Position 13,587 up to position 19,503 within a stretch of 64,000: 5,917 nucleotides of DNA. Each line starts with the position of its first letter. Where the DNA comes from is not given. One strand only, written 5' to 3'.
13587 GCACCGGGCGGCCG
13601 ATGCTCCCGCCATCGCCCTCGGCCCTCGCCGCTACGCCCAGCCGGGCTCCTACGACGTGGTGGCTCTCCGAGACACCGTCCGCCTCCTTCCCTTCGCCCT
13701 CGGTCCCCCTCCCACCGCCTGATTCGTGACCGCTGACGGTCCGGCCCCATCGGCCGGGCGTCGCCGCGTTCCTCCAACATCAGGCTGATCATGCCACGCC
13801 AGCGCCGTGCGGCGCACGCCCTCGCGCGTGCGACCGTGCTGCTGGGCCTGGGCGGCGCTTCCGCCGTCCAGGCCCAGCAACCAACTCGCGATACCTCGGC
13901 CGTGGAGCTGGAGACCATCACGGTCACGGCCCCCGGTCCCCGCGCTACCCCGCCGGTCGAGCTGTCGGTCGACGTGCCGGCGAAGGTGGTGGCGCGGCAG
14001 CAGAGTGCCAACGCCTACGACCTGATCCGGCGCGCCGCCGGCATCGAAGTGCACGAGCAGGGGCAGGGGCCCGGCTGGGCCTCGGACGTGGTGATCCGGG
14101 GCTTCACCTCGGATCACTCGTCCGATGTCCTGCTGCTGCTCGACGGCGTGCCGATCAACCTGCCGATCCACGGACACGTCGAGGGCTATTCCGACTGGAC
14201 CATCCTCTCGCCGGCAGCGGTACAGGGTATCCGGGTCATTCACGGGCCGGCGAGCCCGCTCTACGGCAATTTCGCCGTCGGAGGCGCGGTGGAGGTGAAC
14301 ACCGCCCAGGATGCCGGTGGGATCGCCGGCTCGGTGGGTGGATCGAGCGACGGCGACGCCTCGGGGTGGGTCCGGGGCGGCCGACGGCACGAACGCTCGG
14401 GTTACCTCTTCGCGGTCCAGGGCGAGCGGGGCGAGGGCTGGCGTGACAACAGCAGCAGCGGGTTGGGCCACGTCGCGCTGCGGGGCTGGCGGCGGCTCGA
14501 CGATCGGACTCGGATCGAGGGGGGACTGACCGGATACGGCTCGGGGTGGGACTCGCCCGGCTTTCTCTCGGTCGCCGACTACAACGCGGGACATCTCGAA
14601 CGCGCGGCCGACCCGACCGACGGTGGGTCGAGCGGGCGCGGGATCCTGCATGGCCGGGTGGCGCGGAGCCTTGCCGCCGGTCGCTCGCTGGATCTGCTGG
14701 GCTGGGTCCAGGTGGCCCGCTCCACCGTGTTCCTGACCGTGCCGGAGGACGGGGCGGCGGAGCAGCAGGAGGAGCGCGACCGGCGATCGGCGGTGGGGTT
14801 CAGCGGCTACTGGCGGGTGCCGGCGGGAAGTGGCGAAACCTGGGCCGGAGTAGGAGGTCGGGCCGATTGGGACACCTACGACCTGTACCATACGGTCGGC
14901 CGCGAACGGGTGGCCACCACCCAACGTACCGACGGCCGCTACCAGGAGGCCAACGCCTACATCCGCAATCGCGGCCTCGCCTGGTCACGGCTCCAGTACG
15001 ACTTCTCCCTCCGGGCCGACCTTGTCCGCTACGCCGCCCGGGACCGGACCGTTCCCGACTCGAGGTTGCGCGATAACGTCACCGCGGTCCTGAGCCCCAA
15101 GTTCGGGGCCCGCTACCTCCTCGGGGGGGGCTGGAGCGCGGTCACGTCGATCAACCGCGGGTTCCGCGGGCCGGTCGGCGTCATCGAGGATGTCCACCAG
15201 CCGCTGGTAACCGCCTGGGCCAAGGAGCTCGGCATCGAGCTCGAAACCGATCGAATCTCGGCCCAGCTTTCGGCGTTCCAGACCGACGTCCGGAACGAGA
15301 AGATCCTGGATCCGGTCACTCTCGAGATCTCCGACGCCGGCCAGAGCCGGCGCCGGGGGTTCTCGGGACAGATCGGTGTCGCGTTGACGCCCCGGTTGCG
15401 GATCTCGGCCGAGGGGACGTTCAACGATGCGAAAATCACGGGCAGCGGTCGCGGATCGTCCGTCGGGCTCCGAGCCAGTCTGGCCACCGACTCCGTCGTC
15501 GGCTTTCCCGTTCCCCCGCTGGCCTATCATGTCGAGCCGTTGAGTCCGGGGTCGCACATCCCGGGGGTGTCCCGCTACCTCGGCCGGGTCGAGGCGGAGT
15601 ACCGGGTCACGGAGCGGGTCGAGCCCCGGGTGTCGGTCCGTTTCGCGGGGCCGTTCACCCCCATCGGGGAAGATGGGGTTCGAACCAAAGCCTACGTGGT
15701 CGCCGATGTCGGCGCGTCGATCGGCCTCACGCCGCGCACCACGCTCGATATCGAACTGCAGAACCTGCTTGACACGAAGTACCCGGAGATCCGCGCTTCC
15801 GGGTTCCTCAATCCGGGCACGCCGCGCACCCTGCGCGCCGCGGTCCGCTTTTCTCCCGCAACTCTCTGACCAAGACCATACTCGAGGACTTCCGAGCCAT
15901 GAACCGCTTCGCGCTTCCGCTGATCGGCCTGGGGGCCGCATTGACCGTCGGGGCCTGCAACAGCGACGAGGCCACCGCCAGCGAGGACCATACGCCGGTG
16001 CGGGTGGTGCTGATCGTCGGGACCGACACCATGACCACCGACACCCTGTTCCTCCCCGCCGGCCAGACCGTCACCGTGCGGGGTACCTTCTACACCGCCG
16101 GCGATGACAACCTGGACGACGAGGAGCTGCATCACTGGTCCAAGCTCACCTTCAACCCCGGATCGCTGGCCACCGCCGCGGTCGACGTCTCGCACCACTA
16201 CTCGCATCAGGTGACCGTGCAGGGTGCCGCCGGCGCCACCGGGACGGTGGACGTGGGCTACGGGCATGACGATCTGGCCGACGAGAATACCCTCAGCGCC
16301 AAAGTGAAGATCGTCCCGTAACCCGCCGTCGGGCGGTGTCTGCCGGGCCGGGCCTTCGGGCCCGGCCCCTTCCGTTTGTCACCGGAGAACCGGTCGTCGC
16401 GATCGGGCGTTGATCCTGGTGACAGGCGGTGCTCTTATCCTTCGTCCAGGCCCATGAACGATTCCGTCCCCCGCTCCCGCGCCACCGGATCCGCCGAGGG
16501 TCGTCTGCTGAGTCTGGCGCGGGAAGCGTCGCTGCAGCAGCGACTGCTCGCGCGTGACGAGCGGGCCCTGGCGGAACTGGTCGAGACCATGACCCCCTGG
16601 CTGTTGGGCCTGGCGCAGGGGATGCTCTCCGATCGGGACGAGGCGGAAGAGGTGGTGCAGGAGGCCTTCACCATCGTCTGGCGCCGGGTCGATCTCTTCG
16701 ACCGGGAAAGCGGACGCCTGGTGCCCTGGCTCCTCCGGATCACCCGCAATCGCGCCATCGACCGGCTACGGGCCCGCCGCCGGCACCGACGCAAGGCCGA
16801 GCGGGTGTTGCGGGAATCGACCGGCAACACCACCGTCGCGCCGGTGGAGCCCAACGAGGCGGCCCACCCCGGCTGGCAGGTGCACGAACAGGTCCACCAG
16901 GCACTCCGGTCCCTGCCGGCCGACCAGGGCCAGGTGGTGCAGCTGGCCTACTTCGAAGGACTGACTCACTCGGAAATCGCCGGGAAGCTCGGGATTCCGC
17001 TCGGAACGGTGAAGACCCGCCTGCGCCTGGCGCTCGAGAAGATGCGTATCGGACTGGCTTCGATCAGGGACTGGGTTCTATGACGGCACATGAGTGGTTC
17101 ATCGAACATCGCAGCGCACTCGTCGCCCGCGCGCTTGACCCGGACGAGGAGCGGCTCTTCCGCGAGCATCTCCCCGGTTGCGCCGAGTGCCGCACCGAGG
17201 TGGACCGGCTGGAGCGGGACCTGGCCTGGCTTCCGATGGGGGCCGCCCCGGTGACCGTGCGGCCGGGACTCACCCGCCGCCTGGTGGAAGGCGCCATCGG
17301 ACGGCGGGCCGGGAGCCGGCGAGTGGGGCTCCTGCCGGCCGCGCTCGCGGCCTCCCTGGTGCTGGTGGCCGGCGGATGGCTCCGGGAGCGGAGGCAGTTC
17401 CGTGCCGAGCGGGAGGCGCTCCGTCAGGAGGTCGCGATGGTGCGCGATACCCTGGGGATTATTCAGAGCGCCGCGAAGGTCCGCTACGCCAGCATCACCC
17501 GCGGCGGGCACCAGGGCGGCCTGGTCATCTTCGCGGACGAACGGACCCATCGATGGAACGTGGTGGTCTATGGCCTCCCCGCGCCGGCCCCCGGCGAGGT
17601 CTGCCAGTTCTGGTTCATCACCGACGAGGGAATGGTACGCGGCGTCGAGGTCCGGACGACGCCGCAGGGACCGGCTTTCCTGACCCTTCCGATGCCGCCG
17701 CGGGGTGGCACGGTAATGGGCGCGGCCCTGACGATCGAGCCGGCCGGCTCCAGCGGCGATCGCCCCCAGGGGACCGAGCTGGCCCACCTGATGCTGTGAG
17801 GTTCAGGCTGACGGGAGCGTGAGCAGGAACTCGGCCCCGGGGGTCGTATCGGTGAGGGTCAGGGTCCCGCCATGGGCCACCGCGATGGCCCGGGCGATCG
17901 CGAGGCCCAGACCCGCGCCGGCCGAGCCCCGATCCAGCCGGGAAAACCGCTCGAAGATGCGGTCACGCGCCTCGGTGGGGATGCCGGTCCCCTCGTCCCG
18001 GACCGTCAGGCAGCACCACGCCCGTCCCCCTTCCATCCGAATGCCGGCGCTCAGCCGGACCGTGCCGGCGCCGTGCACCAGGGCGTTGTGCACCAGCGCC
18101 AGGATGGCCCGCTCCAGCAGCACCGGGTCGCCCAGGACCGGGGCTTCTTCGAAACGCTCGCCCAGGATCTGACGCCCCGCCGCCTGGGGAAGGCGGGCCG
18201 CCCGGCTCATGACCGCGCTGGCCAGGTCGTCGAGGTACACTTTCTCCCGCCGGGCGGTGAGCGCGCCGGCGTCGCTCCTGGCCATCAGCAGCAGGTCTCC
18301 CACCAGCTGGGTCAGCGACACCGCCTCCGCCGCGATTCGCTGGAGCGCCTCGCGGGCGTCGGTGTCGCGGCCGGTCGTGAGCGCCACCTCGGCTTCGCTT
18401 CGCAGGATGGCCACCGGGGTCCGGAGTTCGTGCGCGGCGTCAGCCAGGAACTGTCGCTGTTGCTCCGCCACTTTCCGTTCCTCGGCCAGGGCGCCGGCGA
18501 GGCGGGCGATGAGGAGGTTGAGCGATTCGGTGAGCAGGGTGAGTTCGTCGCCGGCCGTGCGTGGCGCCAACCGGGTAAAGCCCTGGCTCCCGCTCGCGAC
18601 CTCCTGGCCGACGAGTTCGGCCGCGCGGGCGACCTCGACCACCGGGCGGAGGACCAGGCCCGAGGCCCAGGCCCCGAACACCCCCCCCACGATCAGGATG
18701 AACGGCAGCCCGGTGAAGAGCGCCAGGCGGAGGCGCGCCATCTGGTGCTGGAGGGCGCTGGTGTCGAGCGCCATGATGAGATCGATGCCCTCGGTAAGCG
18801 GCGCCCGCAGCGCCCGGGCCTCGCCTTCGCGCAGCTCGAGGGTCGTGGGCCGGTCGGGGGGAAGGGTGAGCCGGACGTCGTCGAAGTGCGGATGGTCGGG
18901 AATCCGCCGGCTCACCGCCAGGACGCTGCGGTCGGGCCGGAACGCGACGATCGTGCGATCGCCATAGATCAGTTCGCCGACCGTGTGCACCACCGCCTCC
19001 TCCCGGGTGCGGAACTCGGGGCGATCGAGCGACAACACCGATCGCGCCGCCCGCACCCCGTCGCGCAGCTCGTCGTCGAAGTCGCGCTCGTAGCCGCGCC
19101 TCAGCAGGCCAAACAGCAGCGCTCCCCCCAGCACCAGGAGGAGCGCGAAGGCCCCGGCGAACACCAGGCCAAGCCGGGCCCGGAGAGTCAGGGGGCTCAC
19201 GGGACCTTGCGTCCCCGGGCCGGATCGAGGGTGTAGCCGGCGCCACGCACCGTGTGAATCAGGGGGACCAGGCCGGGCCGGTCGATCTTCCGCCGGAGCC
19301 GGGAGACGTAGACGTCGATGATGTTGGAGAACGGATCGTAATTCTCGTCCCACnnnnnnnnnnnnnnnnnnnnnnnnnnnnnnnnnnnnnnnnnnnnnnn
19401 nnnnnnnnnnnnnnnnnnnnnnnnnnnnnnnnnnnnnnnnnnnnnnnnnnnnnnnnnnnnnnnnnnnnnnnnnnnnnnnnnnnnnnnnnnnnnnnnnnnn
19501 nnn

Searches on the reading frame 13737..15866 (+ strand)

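Call 38: search_protein_families(library=pfam, proteins=[window:13737-15866:+], max_evalue=0.00001)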
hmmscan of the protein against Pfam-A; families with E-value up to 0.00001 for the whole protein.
window:13737-15866:+ (710 aa): 2 families
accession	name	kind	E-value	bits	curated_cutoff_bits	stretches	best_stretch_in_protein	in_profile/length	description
PF07715.20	Plug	-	2.6e-19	70.1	23.9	1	77-184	10-107/107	TonB-dependent Receptor Plug Domain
PF00593.30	TonB_dep_Rec_b-barrel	-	6.3e-19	69.6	27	1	251-677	21-436/436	TonB dependent receptor-like, beta-barrel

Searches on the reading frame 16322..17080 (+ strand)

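Call 38: search_protein_families(library=pfam, proteins=[window:16322-17080:+], max_evalue=0.00001)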
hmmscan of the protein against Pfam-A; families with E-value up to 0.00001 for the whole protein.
window:16322-17080:+ (253 aa): 4 families
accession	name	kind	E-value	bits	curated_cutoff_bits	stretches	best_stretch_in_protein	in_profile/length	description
PF04542.20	Sigma70_r2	-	3.7e-18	65.5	24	1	86-154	1-70/71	Sigma-70 region 2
PF08281.18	Sigma70_r4_2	-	1.3e-16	60.3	25.7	1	189-241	2-54/54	Sigma-70, region 4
PF04545.22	Sigma70_r4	-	2.3e-14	53.1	24.1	1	194-242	1-49/50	Sigma-70, region 4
PF07638.17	Sigma70_ECF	-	1.4e-10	41.8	21.1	1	106-242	47-180/185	ECF sigma factor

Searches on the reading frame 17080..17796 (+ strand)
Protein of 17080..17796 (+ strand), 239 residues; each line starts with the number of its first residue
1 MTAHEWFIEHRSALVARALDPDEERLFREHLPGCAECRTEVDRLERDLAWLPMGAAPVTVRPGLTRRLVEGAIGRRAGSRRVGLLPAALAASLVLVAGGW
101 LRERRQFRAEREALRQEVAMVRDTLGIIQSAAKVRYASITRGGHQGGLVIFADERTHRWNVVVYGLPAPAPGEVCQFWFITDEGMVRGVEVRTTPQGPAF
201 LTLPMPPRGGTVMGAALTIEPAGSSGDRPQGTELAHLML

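Call 44: search_protein_families(library=pfam, proteins=[window:17080-17796:+], max_evalue=0.00001)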
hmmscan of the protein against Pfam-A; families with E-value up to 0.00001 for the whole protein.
window:17080-17796:+ (239 aa): 2 families
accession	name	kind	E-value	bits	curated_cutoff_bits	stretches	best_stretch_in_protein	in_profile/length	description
PF10099.14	RskA_C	-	2.4e-16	60.7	29.4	1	87-231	2-133/135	Anti-sigma-K factor rskA, C-terminal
PF13490.11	zf-HC2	-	3.4e-06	27.5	22.2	1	6-38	3-35/35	Putative zinc-finger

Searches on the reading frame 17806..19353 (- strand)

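Call 44: search_protein_families(library=pfam, proteins=[window:17806-19353:-], max_evalue=0.00001)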
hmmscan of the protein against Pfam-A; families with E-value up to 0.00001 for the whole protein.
window:17806-19353:- (516 aa): 2 families
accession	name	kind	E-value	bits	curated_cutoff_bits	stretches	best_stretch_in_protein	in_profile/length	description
PF02518.31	HATPase_c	-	1.1e-20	74.6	26.4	1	408-515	1-109/111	Histidine kinase-, DNA gyrase B-, and HSP90-like ATPase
PF00512.31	HisKA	-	8e-16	58.3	26.9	1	298-363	1-66/66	His Kinase A (phospho-acceptor) domain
